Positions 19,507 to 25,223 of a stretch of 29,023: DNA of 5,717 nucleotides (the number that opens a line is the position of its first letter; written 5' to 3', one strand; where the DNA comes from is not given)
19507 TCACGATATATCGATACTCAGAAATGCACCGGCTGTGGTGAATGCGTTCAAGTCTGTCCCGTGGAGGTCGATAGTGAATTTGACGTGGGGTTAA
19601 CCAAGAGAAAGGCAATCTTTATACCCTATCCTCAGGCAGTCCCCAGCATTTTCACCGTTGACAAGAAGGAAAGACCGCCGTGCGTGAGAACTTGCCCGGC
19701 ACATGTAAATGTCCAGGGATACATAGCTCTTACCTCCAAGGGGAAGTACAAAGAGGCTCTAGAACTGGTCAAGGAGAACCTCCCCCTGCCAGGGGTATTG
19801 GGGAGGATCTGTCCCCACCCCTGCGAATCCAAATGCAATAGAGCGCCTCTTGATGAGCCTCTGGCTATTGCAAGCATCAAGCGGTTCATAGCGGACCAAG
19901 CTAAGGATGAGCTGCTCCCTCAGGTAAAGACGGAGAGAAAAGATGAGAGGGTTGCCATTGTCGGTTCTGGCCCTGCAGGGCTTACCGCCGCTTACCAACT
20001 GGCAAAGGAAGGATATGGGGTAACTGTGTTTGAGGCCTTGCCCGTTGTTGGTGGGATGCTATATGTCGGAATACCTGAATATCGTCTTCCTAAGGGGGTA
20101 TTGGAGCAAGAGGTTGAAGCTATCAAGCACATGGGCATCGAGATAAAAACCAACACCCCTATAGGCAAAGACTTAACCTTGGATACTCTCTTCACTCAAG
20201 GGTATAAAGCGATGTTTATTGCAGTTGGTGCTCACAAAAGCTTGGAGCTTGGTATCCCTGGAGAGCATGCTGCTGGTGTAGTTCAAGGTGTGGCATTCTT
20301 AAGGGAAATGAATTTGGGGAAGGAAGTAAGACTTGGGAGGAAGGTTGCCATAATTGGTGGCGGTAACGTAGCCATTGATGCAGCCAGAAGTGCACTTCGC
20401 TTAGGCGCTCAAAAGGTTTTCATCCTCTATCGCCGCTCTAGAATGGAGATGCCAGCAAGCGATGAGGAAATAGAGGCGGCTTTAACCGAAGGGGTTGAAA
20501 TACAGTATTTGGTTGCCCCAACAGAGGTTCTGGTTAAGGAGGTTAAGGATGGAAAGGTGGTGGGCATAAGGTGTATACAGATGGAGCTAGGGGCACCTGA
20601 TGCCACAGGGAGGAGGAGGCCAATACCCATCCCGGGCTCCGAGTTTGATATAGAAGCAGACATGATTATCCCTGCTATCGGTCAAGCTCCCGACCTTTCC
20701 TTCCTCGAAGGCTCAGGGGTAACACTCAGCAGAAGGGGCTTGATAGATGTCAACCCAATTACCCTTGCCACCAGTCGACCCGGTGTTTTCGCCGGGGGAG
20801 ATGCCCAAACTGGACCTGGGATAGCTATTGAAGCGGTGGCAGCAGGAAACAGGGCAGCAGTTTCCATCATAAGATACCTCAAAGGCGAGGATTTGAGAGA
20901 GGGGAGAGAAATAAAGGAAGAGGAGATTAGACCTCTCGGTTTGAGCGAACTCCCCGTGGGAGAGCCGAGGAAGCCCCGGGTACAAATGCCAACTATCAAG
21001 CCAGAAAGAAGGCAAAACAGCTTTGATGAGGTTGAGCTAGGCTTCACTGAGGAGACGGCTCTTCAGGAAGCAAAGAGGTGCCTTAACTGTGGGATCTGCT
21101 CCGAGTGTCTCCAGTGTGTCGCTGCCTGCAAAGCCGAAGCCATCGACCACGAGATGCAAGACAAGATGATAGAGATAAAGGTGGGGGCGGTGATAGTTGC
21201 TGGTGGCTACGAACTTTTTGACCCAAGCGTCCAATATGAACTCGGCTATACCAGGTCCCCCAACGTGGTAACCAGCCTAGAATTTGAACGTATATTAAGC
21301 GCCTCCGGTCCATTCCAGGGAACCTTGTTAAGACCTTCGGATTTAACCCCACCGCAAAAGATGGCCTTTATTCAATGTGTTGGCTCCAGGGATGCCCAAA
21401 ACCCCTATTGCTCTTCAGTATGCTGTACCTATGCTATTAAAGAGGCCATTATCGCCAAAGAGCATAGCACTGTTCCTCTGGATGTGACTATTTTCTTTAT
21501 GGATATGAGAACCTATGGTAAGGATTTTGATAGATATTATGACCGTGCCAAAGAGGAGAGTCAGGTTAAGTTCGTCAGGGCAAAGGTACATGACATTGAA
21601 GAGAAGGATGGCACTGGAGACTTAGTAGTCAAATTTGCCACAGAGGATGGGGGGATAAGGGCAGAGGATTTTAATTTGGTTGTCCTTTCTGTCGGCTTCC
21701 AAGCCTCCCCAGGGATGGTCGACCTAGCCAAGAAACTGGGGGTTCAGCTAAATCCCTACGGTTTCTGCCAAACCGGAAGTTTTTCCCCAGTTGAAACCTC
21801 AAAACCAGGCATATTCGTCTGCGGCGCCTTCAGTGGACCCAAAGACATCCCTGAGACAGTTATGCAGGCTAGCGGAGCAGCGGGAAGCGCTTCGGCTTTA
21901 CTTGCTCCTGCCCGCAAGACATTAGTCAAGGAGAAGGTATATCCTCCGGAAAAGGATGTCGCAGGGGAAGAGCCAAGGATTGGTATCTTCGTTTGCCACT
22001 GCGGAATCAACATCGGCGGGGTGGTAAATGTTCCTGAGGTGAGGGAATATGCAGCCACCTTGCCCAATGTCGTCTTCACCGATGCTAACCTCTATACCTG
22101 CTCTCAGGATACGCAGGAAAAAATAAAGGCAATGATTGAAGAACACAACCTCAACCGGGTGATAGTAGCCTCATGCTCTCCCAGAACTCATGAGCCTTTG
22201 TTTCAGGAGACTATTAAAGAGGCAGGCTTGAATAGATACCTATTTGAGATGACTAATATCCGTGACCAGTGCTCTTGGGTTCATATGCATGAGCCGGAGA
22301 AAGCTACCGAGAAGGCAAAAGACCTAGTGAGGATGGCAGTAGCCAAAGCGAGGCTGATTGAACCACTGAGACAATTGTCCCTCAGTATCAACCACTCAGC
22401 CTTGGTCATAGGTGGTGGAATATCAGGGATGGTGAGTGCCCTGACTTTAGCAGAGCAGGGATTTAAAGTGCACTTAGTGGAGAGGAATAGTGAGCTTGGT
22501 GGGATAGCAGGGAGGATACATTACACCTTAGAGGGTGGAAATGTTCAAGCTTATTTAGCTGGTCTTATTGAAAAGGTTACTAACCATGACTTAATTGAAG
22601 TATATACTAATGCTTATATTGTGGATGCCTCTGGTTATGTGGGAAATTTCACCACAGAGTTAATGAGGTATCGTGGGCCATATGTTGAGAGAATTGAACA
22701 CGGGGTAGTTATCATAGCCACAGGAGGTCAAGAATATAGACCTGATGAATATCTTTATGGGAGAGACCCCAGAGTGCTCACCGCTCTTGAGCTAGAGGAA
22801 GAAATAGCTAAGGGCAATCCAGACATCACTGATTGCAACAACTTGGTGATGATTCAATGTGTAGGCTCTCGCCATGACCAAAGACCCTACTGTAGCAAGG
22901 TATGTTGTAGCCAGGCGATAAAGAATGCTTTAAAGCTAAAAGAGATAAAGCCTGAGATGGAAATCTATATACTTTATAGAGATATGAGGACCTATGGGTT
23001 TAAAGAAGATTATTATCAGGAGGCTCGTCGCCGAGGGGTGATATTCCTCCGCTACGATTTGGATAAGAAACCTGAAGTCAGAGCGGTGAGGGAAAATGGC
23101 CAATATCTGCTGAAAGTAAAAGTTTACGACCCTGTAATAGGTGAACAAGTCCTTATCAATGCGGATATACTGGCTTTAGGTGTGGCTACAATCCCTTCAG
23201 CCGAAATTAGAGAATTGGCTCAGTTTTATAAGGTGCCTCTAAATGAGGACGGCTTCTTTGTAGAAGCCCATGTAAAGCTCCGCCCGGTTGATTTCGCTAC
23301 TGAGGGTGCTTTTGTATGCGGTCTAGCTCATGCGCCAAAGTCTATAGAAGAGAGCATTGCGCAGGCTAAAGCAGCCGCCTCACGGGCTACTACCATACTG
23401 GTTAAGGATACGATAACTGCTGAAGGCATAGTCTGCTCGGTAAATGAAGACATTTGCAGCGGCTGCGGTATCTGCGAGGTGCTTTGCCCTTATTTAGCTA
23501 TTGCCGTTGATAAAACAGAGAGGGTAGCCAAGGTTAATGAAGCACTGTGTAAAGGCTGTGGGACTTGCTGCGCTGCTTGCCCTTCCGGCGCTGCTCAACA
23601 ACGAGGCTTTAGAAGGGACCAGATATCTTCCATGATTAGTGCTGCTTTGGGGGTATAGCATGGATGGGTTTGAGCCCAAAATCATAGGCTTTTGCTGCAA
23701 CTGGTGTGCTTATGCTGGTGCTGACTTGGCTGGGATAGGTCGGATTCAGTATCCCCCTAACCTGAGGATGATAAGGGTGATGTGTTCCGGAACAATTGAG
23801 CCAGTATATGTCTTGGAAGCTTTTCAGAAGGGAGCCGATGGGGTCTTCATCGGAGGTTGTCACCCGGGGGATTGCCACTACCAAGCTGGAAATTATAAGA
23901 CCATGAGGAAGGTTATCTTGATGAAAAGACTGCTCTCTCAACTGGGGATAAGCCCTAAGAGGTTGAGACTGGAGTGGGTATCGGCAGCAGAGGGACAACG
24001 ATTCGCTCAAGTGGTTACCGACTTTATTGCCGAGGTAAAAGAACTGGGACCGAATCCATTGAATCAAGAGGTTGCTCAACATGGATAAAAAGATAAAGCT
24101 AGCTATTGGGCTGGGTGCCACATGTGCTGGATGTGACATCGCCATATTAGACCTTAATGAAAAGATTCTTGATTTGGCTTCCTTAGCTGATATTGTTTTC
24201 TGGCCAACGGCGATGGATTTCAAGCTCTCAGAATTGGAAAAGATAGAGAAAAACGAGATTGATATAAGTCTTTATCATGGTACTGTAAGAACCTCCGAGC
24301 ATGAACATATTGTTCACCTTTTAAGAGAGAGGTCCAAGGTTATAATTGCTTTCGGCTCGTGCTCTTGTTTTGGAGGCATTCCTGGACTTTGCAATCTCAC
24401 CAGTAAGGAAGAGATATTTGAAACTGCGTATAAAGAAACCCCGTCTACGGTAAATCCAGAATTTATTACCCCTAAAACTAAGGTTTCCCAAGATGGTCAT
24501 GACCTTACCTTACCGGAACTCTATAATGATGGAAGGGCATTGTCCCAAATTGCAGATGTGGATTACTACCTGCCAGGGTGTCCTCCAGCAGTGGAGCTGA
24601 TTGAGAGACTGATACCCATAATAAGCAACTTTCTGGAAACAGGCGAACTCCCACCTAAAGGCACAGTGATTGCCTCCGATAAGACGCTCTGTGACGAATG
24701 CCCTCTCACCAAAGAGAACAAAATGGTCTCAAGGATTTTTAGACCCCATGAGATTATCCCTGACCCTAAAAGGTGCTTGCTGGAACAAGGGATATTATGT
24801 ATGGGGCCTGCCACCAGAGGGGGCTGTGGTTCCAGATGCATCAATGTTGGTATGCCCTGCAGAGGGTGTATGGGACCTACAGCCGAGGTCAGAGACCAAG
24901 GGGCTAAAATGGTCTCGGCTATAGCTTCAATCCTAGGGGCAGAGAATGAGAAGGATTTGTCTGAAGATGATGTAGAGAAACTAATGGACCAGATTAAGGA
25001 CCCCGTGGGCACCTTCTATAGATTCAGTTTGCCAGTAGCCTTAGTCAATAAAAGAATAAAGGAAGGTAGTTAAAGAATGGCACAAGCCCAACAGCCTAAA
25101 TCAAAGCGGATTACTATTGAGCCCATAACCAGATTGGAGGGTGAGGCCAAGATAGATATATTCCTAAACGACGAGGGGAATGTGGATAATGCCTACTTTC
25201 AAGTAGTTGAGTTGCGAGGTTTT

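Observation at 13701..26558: HdrB-less MetVF-Hdr-[NiFe]-hydrogenase operon: candidate H2/NADPH-coupled electron-bifurcating methylene-THF reductase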

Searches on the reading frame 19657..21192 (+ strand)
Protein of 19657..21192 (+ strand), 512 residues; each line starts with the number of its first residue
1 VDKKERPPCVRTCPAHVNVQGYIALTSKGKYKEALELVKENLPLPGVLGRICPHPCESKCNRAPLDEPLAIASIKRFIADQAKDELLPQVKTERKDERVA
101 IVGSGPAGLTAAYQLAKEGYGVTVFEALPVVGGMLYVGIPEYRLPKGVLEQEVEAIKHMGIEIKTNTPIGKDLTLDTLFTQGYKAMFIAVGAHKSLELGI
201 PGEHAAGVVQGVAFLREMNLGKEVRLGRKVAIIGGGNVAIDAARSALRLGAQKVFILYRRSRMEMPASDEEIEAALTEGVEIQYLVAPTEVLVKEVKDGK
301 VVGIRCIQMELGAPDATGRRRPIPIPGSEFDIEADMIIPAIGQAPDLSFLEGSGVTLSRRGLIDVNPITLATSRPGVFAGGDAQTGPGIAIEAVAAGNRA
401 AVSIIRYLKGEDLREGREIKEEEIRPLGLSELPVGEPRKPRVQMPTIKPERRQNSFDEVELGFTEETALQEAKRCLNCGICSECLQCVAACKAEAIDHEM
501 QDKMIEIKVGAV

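Call 70: search_solved_structures(query=window:19657-21192:+, show_alignments=1, max_evalue=1e-30)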
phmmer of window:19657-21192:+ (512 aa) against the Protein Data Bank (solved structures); distinct sequences matched with E-value up to 1e-30: 12.
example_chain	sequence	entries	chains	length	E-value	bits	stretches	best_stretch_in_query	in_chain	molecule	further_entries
9bov_A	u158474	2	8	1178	8e-145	486.8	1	6-488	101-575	Molybdopterin oxidoreductase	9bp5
9n5u_A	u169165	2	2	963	2.8e-130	438.8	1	8-419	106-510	NfnA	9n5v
8oh5_C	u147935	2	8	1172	1.6e-119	403.3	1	6-489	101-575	Formate dehydrogenase-O, major subunit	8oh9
4ylf_B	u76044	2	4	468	4.7e-106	358.9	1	7-411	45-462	Dihydropyrimidine dehydrogenase subunit A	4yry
5jca_L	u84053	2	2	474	1.8e-94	320.7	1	5-411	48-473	NADH-dependent Ferredoxin:NADP Oxidoreductase (NfnI) subunit alpha | NADH-dependent Ferredoxin:NADP Oxidoreductase subunit alpha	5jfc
5vj7_A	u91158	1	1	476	1.1e-81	278.5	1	5-409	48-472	Oxidoreductase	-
6s6s_G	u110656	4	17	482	1.6e-66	228.5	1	7-410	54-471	Glutamate synthase [NADPH] small chain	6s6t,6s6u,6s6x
2vdc_G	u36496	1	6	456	7.5e-65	223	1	7-410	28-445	GLUTAMATE SYNTHASE [NADPH] SMALL CHAIN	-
7mfm_I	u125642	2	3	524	2.5e-50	175.2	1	12-416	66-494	Glutamate synthase (NADPH) small chain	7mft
1h7x_A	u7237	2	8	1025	7.3e-47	163.7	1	7-410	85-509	DIHYDROPYRIMIDINE DEHYDROGENASE | Dihydropyrimidine dehydrogenase [NADP(+)]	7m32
7m31_A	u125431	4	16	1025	7.4e-47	163.7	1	7-410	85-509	Dihydropyrimidine dehydrogenase [NADP(+)]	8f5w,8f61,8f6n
1gt8_A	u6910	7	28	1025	7.4e-47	163.7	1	7-410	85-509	DIHYDROPYRIMIDINE DEHYDROGENASE | Dihydropyrimidine dehydrogenase [NADP(+)]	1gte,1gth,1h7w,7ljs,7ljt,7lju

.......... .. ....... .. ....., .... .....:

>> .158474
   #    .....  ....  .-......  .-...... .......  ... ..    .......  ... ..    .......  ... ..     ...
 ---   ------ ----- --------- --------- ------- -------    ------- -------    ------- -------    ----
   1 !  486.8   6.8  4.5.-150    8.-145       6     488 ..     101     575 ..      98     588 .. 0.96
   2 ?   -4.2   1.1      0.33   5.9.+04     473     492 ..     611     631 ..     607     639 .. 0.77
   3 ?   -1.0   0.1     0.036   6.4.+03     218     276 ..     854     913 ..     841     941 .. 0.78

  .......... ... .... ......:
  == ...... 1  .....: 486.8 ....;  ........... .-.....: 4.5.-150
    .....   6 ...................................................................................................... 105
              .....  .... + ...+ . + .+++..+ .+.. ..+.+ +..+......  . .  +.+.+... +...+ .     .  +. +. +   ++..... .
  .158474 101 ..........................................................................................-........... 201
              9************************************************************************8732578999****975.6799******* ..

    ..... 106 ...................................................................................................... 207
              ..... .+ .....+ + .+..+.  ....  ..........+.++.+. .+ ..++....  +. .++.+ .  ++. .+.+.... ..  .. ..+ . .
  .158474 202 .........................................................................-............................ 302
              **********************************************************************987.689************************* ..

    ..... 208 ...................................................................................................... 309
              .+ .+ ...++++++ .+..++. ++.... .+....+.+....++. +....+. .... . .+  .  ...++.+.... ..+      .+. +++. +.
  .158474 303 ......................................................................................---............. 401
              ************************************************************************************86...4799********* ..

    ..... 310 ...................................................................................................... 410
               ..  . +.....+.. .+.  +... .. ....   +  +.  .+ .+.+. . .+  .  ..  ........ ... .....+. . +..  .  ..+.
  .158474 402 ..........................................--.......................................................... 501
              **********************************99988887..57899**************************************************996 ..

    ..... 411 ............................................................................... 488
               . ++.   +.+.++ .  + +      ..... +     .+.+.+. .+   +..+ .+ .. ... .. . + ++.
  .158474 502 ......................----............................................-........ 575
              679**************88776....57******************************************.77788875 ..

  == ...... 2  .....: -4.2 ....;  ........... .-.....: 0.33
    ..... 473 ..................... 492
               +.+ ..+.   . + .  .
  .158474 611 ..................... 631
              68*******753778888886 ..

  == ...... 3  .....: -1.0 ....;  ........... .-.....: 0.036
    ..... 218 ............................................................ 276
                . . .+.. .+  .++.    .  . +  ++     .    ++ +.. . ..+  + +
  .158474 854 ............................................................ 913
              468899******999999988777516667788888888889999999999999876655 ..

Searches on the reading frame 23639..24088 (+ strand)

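Call 3: search_protein_families(library=pfam, proteins=[window:23639-24088:+], max_evalue=0.001)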
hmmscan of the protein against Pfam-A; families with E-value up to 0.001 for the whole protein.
window:23639-24088:+ (149 aa): 1 family
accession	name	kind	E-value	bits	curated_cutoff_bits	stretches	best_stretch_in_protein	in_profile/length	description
PF02662.21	FlpD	-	3.5e-56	189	22.3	1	15-137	1-123/123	Methyl-viologen-reducing hydrogenase, delta subunit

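Call 4: search_protein_families(library=ncbifam, proteins=[window:23639-24088:+], max_evalue=0.001)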
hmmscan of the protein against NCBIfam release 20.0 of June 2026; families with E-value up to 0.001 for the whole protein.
window:23639-24088:+ (149 aa): 3 families
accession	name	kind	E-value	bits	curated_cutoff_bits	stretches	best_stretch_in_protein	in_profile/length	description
NF040770.1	hetero_SS_HdrA2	exception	1.2e-53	182.4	1100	1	12-139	647-774/777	CoB-CoM heterodisulfide reductase HdrA2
NF045873.1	F420_non_VhuD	exception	1.9e-42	144.5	215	1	12-142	1-131/132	F420-non-reducing hydrogenase iron-sulfur subunit VhuD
NF041891.1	hdrA_Methbact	equivalog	3.3e-14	52.1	1300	1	12-135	643-760/762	ferredoxin:CoB-CoM heterodisulfide reductase subunit HdrA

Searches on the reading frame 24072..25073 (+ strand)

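Call 3: search_protein_families(library=pfam, proteins=[window:24072-25073:+], max_evalue=0.001)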
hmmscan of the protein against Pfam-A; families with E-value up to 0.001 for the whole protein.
window:24072-25073:+ (333 aa): 1 family
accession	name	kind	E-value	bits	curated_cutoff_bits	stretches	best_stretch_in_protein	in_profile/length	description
PF01058.29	Oxidored_q6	-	7.5e-23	81.1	27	1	18-178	1-122/128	NADH ubiquinone oxidoreductase, 20 Kd subunit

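Call 4: search_protein_families(library=ncbifam, proteins=[window:24072-25073:+], max_evalue=0.001)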
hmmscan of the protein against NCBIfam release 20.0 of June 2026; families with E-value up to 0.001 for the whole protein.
window:24072-25073:+ (333 aa): 6 families
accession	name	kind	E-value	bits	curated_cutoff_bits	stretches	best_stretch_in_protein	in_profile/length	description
NF045875.1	F420_non_VhuG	exception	4e-70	236.3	450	1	4-330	1-286/286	F420-non-reducing hydrogenase subunit VhuG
NF040836.1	sulfhyd_HydD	equivalog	6.4e-23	81.3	500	2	5-137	3-128/261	NADPH-dependent hydrogenase/sulfhydrogenase 1 subunit delta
NF040831.1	sulfhyd_ShyD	equivalog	7e-21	74.9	460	2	9-149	2-132/240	NAD(P)-dependent hydrogenase/sulfhydrogenase 2 subunit delta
TIGR03294.1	FrhG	equivalog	3.1e-15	56.5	245.5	2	16-108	10-98/228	coenzyme F420 hydrogenase subunit gamma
NF005012.1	PRK06411.1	subfamily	0.00033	20.2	116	0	156-178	126-148/166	NADH-quinone oxidoreductase subunit NuoB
TIGR01957.1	nuoB_fam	subfamily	0.00038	20.4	142.7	0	129-177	85-131/145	NADH-quinone oxidoreductase subunit B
